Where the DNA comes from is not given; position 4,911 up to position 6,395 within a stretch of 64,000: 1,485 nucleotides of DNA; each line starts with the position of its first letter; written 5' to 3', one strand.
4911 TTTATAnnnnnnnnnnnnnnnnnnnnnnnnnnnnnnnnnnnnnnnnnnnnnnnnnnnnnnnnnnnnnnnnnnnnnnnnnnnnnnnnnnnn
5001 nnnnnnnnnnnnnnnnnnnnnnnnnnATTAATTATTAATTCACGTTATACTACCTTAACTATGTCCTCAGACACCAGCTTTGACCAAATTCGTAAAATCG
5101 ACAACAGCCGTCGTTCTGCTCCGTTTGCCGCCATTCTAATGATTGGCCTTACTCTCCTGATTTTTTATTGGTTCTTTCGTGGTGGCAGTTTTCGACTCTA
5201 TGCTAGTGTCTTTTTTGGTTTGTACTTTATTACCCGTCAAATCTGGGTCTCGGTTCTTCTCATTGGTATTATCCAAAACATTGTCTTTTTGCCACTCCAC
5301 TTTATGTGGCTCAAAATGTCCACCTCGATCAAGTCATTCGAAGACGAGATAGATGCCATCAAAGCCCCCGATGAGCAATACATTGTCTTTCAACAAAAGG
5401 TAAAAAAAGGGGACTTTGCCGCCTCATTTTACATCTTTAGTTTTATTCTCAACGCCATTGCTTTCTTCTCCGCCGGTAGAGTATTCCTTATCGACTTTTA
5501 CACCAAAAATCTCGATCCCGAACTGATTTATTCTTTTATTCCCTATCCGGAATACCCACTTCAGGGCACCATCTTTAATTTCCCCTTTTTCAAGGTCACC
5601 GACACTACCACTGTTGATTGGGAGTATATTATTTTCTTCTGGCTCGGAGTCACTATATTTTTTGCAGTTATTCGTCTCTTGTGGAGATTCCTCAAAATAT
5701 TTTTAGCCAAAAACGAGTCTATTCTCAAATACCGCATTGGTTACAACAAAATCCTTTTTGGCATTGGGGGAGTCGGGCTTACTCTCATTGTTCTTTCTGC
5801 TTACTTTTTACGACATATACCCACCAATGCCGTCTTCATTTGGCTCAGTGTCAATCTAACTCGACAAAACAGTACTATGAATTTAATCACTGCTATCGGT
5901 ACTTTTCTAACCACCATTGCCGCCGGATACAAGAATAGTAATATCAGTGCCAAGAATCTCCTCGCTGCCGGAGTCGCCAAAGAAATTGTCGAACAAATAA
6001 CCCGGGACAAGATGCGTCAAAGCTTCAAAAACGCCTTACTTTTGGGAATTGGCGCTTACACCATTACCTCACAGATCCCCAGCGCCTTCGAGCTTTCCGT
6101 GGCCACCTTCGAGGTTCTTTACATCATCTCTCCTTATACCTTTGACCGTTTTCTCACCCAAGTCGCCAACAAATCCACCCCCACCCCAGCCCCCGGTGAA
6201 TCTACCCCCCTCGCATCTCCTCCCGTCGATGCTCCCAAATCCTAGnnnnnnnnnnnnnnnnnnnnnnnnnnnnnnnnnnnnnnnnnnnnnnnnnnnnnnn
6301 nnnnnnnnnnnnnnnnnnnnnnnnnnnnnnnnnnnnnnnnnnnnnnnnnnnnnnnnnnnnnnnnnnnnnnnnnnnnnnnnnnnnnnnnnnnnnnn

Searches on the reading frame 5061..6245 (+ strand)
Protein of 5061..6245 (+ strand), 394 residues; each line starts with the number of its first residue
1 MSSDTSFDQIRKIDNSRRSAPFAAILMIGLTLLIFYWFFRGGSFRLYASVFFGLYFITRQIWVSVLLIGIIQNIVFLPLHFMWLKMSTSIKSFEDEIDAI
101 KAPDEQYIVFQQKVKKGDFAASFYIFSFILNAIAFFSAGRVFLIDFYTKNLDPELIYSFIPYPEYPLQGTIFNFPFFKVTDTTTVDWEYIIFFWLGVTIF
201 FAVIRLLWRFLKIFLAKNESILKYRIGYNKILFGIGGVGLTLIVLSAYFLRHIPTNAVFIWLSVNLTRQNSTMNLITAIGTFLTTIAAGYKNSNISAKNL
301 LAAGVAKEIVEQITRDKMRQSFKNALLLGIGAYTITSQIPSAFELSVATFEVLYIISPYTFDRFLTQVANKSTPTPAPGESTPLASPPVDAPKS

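Call 6: search_protein_families(library=pfam, proteins=[window:5061-6245:+])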
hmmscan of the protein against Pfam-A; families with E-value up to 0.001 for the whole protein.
window:5061-6245:+ (394 aa): 0 families

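Call 12: find_encoding_contigs(protein=window:5061-6245:+, flank=3000, max_places=10)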
Protein window:5061-6245:+ (394 aa): 1 contig read that carries it; 1 place shown.
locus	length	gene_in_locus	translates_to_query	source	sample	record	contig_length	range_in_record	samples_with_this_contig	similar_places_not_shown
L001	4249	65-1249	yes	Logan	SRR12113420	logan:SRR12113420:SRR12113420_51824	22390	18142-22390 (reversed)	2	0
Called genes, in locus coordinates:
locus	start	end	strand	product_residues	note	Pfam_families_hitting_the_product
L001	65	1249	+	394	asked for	-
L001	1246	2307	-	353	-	PF00348:polyprenyl_synt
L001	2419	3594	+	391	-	-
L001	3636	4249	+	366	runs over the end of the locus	-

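Call 13: search_protein_families(library=ncbifam, proteins=[window:5061-6245:+])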
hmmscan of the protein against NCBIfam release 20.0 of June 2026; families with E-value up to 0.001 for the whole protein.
window:5061-6245:+ (394 aa): 0 families

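Call 16: find_related_loci(query=window:5061-6245:+, collection=genome_contigs, flank=6000)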
Query window:5061-6245:+ (394 aa) in genome_contigs; peptide patterns used: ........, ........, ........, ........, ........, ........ (x = any residue, [..] = any of these).
117 stretches matched a pattern; 2 encode a relative of the query (tblastn E <= 1e-3); 2 distinct loci.
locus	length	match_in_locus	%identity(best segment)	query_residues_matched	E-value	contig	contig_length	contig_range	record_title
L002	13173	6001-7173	74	1-394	0e+0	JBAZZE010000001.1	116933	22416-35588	MAG: Candidatus Shapirobacteria bacterium isolate SO_2017_GW1_99 NODE_1124_length_116933_cov_2.336293_OW334_2017, whole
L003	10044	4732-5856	55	1-375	1e-140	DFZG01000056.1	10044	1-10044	MAG TPA_asm: Candidatus Shapirobacteria bacterium UBA4062 UBA4062_contig_31836, whole genome shotgun sequence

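Call 17: find_homologous_proteins(query=window:5061-6245:+)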
Query window:5061-6245:+ (394 aa): 360 proteins with E <= 0.001 among 8000 candidates; the best 120 are listed.
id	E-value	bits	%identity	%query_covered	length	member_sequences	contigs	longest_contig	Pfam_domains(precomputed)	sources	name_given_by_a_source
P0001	2.2e-217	740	85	100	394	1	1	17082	-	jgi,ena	-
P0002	7.8e-211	718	83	97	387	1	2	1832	-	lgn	-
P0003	1.9e-209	714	83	97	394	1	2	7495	-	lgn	-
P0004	2.9e-189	647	74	100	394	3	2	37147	-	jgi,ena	jgi:hypothetical protein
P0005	4.9e-184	630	75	94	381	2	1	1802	-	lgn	-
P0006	3.3e-178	611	70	99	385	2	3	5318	-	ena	-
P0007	1.3e-176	606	67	98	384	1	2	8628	-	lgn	-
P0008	2.8e-174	598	71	94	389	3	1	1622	-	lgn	-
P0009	1.6e-164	566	69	94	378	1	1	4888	-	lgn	-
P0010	1.8e-163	562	67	95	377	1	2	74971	-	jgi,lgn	-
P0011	1.9e-162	559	65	99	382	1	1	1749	-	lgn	-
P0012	8.5e-162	557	68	93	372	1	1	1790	-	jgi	-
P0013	1.7e-161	556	65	96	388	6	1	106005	-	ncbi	-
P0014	8.6e-161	554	67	95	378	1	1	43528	-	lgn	-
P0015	7.2e-160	550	68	92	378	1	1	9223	-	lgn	-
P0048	1.1e-132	461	57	93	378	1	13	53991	-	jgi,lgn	-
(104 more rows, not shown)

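Call 21: find_encoding_contigs(protein=P0001, flank=6000, max_places=4)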
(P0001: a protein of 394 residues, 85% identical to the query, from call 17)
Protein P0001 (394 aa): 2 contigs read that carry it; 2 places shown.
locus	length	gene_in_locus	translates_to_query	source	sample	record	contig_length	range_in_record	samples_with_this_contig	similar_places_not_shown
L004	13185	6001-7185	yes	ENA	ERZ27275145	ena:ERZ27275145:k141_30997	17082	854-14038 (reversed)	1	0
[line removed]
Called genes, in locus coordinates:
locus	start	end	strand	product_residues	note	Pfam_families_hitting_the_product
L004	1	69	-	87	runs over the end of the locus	PF18955:DUF5698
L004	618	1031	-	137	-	-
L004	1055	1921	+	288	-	PF02899:Phage_int_SAM_1, PF13495:Phage_int_SAM_4, PF00589:Phage_integrase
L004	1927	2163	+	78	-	-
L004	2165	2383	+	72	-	-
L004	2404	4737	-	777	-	PF26449:DUF8128, PF01935:DUF87 (weak)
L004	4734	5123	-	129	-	-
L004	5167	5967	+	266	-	PF00702:Hydrolase (weak)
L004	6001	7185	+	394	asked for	-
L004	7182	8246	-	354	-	PF00348:polyprenyl_synt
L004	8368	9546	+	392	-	-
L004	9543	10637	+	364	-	-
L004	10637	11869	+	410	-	PF07690:MFS_1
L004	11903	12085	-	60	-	-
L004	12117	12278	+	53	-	-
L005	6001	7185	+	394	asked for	-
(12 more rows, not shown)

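Call 22: find_encoding_contigs(protein=P0003, flank=6000, max_places=4)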
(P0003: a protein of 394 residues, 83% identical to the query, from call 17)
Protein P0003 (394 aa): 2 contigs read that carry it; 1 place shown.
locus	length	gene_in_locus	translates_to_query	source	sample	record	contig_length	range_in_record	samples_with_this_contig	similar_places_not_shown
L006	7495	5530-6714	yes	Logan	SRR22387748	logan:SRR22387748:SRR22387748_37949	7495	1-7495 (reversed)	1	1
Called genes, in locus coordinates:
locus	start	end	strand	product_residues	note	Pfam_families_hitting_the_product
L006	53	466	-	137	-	-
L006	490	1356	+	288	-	PF02899:Phage_int_SAM_1, PF13495:Phage_int_SAM_4, PF00589:Phage_integrase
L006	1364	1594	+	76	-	-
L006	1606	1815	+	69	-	-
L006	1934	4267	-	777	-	PF26449:DUF8128, PF01935:DUF87 (weak)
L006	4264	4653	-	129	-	-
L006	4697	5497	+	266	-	PF00702:Hydrolase (weak)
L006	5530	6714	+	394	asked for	-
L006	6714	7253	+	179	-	PF00293:NUDIX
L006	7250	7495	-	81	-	?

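Call 23: find_encoding_contigs(protein=P0002, flank=6000, max_places=4)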
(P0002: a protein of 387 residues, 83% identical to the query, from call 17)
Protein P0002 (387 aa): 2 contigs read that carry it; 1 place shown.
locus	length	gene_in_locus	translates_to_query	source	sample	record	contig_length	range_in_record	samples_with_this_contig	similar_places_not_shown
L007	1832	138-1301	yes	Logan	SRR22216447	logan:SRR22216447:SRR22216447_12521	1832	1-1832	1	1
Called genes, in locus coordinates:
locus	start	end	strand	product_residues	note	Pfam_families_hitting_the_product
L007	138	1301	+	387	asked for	-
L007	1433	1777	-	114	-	PF05635:23S_rRNA_IVP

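Call 27: find_related_loci(query=window:5061-6245:+, collection=metagenome_contigs, flank=3000)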
Query window:5061-6245:+ (394 aa) in metagenome_contigs; peptide patterns used: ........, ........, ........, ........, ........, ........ (x = any residue, [..] = any of these).
175 stretches matched a pattern; 3 encode a relative of the query (tblastn E <= 1e-3); 3 distinct loci.
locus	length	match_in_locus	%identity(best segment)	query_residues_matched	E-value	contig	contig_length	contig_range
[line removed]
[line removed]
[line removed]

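Call 29: find_encoding_contigs(protein=P0005, flank=6000, max_places=4)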
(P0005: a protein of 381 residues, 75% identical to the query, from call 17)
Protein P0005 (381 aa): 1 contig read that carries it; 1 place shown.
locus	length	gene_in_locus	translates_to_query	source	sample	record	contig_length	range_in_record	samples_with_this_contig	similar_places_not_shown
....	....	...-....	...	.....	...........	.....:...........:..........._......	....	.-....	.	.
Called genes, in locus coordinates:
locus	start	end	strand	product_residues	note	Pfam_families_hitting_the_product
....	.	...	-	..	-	?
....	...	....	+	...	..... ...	-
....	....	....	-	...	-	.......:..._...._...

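Call 30: find_encoding_contigs(protein=P0006, flank=6000, max_places=4)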
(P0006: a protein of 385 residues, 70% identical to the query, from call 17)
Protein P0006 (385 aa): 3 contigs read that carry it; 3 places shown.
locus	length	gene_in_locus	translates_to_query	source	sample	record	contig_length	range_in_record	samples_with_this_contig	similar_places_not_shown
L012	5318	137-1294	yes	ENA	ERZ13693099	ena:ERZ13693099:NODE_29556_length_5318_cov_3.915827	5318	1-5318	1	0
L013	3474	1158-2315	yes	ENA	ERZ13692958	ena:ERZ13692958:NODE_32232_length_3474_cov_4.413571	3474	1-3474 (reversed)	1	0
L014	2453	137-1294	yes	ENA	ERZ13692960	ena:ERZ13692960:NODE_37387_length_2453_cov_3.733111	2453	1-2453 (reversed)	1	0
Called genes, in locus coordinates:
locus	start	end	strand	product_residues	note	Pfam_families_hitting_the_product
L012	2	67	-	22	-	?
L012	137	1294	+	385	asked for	-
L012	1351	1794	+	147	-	-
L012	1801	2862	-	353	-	PF00348:polyprenyl_synt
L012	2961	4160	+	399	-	-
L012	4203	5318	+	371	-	?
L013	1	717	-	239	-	?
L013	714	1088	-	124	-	-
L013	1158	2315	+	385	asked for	-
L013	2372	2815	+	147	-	-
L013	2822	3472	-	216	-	?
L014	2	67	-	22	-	?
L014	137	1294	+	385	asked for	-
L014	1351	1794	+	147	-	-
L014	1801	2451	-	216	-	?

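Call 38: search_solved_structures(query=A1, max_evalue=10)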
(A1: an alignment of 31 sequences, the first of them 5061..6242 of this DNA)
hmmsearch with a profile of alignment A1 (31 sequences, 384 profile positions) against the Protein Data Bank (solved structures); distinct sequences matched with E-value up to 10: 0.

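Call 39: search_protein_families(library=pfam, proteins=[window:5061-6242:+], max_evalue=10)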
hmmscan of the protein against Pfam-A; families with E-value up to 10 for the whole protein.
window:5061-6242:+ (394 aa): 3 families
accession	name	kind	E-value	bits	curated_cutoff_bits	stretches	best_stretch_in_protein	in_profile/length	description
PF04688.18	Holin_SPP1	-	0.042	14.5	27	1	269-298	34-63/74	SPP1 phage holin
PF12242.14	Eno-Rase_NADH_b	-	0.21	11.8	23.4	1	302-354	16-73/79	NAD(P)H binding domain of trans-2-enoyl-CoA reductase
PF11188.13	DUF2975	-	8.6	6.7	27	1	179-212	10-43/130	Protein of unknown function (DUF2975)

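Call 49: predict_structure(alignment_id=A1)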
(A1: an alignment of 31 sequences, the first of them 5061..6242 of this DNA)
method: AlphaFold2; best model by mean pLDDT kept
length: 394 residues; sequences in the alignment: 31
mean_pLDDT: 73.7   pTM: 0.56
mean pLDDT of the five models: 73.7, 72.6, 68.1, 67.3, 65.5
residues with pLDDT >= 90: 7; 70-90: 269; 50-70: 86; < 50: 32
segments of 3 or more residues with pLDDT < 50: 1-4, 10-15, 372-384, 386-388, 391-393
pLDDT, mean of each block of 10 residues (from residue 1): 47 52 78 83 84 88 83 77 66 65 67 72 74 70 65 84 81 80 89 89 84 72 68 74 85 85 78 80 80 78 83 83 81 75 72 67 52 45 47 47
secondary structure, 60 per line:
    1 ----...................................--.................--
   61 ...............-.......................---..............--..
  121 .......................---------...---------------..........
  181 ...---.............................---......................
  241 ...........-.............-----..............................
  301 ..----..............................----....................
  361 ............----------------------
elements in order: H5-39 H42-58 H61-75 H77-99 H103-116 H119-143 E171-183 H187-215 H219-251 E253-265 H271-302 H307-336 H341-372

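Call 53: fold_search(model_id=the predicted structure, library=pdb)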
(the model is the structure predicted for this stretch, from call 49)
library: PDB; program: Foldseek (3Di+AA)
matches with E <= 10: 45; with E <= 0.001: 0
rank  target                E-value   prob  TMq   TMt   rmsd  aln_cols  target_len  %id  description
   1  3wo6                  1.8e-01  0.97  0.25  0.44  26.2       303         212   12  Crystal structure of YidC from Bacillus halodurans (form I) (released 2014-04-23)
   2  3wo7_A                5.1e-01  0.84  0.24  0.41  17.2       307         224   11  Crystal structure of YidC from Bacillus halodurans (form II) (released 2014-04-23)
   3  3wo7_B                8.7e-01  0.69  0.23  0.39  22.8       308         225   12  Crystal structure of YidC from Bacillus halodurans (form II) (released 2014-04-23)
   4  7onj_A                1.9e+00  0.91  0.16  0.23   9.9       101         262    9  Mechanosensitive channel MscS solubilized with LMNG in open conformation (released 2021-09-01)
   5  5aji_B                3.2e+00  0.84  0.16  0.25   9.7       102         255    8  MscS D67R1 high resolution (released 2015-07-08)
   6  1g73_A                3.2e+00  0.11  0.10  0.21  11.3       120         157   11  CRYSTAL STRUCTURE OF SMAC BOUND TO XIAP-BIR3 DOMAIN (released 2001-01-10)
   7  5aji_D                3.9e+00  0.77  0.16  0.24   9.7       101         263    8  MscS D67R1 high resolution (released 2015-07-08)
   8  5aji_E                3.9e+00  0.72  0.16  0.23   9.9       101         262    9  MscS D67R1 high resolution (released 2015-07-08)
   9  2oau_A                3.9e+00  0.63  0.15  0.23   8.4       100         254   10  Mechanosensitive Channel of Small Conductance (MscS) (released 2007-01-09)
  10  5aji_G                4.3e+00  0.69  0.16  0.24   9.8       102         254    9  MscS D67R1 high resolution (released 2015-07-08)
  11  5aji_F                4.3e+00  0.69  0.16  0.24   9.8       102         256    9  MscS D67R1 high resolution (released 2015-07-08)
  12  5aji_A                4.5e+00  0.66  0.16  0.23   9.9       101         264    9  MscS D67R1 high resolution (released 2015-07-08)
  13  9div_C                4.5e+00  0.23  0.16  0.35   6.1       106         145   13  The crystal structure of de novo designed ChuA binding protein C8 (released 2025-05-21)
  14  4hwa_A                4.7e+00  0.57  0.16  0.24   9.8       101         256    9  Crystal Structure of Escherichia coli MscS Wildtype (Open State) (released 2013-02-13)
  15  6al2_B                5.0e+00  0.14  0.14  0.12  14.8       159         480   11  Crystal structure of E. coli YidC at 2.8 A resolution (released 2018-11-07)
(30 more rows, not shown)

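Call 54: search_protein_families(library=pfam, alignment_id=A1, max_evalue=10)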
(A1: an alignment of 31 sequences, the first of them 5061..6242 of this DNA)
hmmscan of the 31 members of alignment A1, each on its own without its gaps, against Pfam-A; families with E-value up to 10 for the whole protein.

A. member 1, window:5061-6242:+ (394 aa): 3 families
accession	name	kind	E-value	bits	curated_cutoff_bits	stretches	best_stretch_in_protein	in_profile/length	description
PF04688.18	Holin_SPP1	-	0.042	14.5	27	1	269-298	34-63/74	SPP1 phage holin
PF12242.14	Eno-Rase_NADH_b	-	0.21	11.8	23.4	1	302-354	16-73/79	NAD(P)H binding domain of trans-2-enoyl-CoA reductase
PF11188.13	DUF2975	-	8.6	6.7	27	1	179-212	10-43/130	Protein of unknown function (DUF2975)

B. families by the number of members that match (of 31 scanned): 29 families (the first 25 are shown)
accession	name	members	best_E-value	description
PF04688.18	Holin_SPP1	8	0.0089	SPP1 phage holin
PF17319.7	DUF5362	5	0.02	Family of unknown function (DUF5362)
PF02096.25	60KD_IMP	2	0.056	60Kd inner membrane protein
PF04123.18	DUF373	2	0.25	Domain of unknown function (DUF373)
PF11683.13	DUF3278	2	0.37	Protein of unknown function (DUF3278)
PF00122.25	E1-E2_ATPase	2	1.7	E1-E2 ATPase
PF12794.12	MscS_TM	1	0.00081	Mechanosensitive ion channel inner membrane domain 1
PF03419.18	Peptidase_U4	1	0.0025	Sporulation factor SpoIIGA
PF06738.18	ThrE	1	0.044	Putative threonine/serine exporter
PF02799.21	NMT_C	1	0.049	Myristoyl-CoA:protein N-myristoyltransferase, C-terminal domain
PF14981.11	FAM165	1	0.049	FAM165 family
PF11146.13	DUF2905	1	0.063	Protein of unknown function (DUF2905)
PF22728.1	NCH1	1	0.07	NACHT C-terminal Helical domain 1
PF20693.3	YobI-ATPase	1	0.076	YobI-like P-loop NTPase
PF20075.5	DUF6471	1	0.098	Domain of unknown function (DUF6471)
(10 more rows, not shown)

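Call 72: find_encoding_contigs(protein=P0010, flank=10000, max_places=3)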
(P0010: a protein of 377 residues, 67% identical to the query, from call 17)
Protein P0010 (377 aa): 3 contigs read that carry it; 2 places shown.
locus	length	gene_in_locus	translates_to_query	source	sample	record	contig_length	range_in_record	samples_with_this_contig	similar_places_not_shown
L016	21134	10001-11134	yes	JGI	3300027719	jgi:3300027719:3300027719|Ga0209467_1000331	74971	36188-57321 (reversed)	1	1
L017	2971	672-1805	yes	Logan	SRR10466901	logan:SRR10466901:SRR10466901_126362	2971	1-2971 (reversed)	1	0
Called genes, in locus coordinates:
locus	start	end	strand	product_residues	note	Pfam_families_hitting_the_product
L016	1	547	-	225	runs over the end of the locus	PF01386:Ribosomal_L25p, PF14693:Ribosomal_TL5_C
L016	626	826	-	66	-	-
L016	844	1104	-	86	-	-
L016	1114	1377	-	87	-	-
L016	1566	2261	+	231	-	PF01177:Asp_Glu_race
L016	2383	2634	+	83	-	-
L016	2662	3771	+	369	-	PF00579:tRNA-synt_1b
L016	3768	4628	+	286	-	PF00892:EamA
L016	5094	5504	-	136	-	-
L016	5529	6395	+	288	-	PF13495:Phage_int_SAM_4, PF02899:Phage_int_SAM_1, PF00589:Phage_integrase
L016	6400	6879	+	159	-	-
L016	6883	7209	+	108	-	-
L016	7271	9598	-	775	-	PF26449:DUF8128, PF01935:DUF87 (weak)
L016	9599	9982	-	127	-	-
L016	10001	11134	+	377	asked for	-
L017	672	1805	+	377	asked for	-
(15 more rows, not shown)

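Call 73: find_encoding_contigs(protein=P0013, flank=10000, max_places=3)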
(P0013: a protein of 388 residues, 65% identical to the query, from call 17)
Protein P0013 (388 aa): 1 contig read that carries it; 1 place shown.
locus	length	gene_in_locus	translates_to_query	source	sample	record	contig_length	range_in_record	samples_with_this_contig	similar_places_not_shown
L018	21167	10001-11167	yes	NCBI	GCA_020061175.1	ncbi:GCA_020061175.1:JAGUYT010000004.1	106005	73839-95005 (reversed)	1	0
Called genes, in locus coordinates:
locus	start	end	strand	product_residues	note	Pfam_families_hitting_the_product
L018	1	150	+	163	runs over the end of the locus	PF01177:Asp_Glu_race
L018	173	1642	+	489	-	PF04073:tRNA_edit, PF00579:tRNA-synt_1b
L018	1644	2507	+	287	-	PF00892:EamA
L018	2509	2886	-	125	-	-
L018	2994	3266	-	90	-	PF01541:GIY-YIG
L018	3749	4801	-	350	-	-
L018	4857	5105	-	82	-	-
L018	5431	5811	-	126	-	-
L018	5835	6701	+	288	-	PF02899:Phage_int_SAM_1, PF13495:Phage_int_SAM_4 (weak), PF00589:Phage_integrase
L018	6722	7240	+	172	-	-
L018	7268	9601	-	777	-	PF26449:DUF8128, PF01935:DUF87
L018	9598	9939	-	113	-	-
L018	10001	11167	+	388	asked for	-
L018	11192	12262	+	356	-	PF00348:polyprenyl_synt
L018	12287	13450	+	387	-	-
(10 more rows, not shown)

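Call 74: find_encoding_contigs(protein=P0048, flank=10000, max_places=10)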
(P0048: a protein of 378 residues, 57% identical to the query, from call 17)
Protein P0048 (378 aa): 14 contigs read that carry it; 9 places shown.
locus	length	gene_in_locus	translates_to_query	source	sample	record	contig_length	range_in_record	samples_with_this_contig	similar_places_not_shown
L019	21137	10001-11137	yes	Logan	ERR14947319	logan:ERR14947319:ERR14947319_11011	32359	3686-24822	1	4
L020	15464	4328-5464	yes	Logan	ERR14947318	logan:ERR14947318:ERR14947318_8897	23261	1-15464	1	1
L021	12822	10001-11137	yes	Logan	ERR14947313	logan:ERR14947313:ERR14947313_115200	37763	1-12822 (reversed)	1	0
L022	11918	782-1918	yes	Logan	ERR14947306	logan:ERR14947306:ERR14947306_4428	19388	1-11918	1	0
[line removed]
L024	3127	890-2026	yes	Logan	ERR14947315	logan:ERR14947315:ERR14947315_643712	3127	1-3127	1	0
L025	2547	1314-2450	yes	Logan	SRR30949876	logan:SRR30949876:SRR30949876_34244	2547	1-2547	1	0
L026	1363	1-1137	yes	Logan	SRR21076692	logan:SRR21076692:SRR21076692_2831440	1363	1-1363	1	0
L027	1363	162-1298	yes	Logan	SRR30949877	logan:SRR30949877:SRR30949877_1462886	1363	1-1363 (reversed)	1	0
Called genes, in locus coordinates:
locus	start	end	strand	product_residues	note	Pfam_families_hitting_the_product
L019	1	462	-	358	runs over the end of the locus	PF01300:Sua5_yciO_yrdC, PF02367:TsaE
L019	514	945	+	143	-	-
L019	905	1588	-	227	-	PF01386:Ribosomal_L25p, PF14693:Ribosomal_TL5_C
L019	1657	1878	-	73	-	-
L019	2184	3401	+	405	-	PF00291:PALP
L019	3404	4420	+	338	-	PF00579:tRNA-synt_1b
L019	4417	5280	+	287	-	PF00892:EamA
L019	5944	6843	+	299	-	PF02899:Phage_int_SAM_1, PF13495:Phage_int_SAM_4, PF00589:Phage_integrase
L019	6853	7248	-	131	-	-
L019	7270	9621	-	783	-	PF26449:DUF8128, PF01935:DUF87 (weak)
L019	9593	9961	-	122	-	-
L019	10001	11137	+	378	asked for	-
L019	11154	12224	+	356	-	PF00348:polyprenyl_synt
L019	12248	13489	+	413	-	PF07690:MFS_1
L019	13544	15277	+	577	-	PF01807:Zn_ribbon_DnaG, PF08275:DNAG_N, PF01751:Toprim (weak), PF13155:Toprim_2, PF13662:Toprim_4, PF10410:DnaB_bind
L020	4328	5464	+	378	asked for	-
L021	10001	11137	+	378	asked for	-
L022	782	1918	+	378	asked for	-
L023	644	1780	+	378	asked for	-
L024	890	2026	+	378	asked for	-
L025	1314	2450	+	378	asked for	-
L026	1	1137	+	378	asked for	?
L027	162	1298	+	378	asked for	-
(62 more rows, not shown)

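Call 91: search_protein_representatives(alignment_id=A1)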
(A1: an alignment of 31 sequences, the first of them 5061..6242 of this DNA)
Query: 31 sequences, 384 profile positions. Proteins with E-value up to 0.001 (for the whole library): 63; up to 1e-10: 51; up to 1e-30: 27. The best 63 are listed.
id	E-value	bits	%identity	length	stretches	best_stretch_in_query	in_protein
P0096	8.7e-175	597.8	-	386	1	8-379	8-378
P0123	4.2e-111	388.2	-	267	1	50-307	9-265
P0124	4.5e-111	388.1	-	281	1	102-376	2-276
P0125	9.0e-109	380.5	-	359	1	20-369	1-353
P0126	1.2e-87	311.0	-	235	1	4-188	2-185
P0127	6.3e-86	305.3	-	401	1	11-376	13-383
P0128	1.5e-85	304.1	-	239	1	4-227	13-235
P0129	9.2e-85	301.5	-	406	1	22-381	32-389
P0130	5.8e-84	298.8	-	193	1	7-195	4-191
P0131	6.9e-82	292.0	-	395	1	8-373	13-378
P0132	2.7e-78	280.2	-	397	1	22-379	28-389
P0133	1.7e-67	244.6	-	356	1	24-369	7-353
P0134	2.8e-65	237.3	-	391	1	15-373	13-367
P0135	1.1e-54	202.4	-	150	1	224-369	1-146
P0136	6.0e-54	200.0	-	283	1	117-379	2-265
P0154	6.6e-24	101.1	-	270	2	242-368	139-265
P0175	3.7e-09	52.6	-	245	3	46-168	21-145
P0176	8.1e-08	48.2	-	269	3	26-169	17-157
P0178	6.1e-07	45.3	-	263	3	31-172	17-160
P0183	2.4e-04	36.8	-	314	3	315-378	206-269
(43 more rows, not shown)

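Call 92: search_protein_families(library=pfam, proteins=[P0175, P0176, P0178, P0183, P0154, P0127, P0129], max_evalue=0.01)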
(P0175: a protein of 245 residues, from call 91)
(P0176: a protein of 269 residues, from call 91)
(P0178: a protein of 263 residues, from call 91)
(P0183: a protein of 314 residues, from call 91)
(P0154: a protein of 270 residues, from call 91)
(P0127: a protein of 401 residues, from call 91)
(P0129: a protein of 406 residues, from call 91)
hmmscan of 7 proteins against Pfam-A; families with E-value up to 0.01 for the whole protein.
P0175 (245 aa): 1 family
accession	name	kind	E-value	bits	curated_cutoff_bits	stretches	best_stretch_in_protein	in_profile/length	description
PF02096.25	60KD_IMP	-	0.0011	19.4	35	1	38-224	3-153/163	60Kd inner membrane protein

P0176 (269 aa): 1 family
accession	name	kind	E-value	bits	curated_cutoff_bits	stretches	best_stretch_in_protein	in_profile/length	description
PF02096.25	60KD_IMP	-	7.5e-05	23.2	35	1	49-238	3-156/163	60Kd inner membrane protein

P0178 (263 aa): 1 family
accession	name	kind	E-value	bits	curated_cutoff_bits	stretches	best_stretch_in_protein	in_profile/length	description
PF09515.15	Thia_YuaJ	-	0.005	17.4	25.8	1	91-148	91-148/177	Thiamine transporter protein (Thia_YuaJ)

P0183 (314 aa): 1 family
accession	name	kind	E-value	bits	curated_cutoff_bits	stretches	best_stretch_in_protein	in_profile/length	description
PF02096.25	60KD_IMP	-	0.00039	20.9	35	1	57-247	3-156/163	60Kd inner membrane protein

P0154 (270 aa): 0 families

P0127 (401 aa): 0 families

P0129 (406 aa): 1 family
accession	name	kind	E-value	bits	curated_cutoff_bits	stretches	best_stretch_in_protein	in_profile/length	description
PF11368.13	DUF3169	-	0.00042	20.4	31.6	0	37-144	16-118/250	Protein of unknown function (DUF3169)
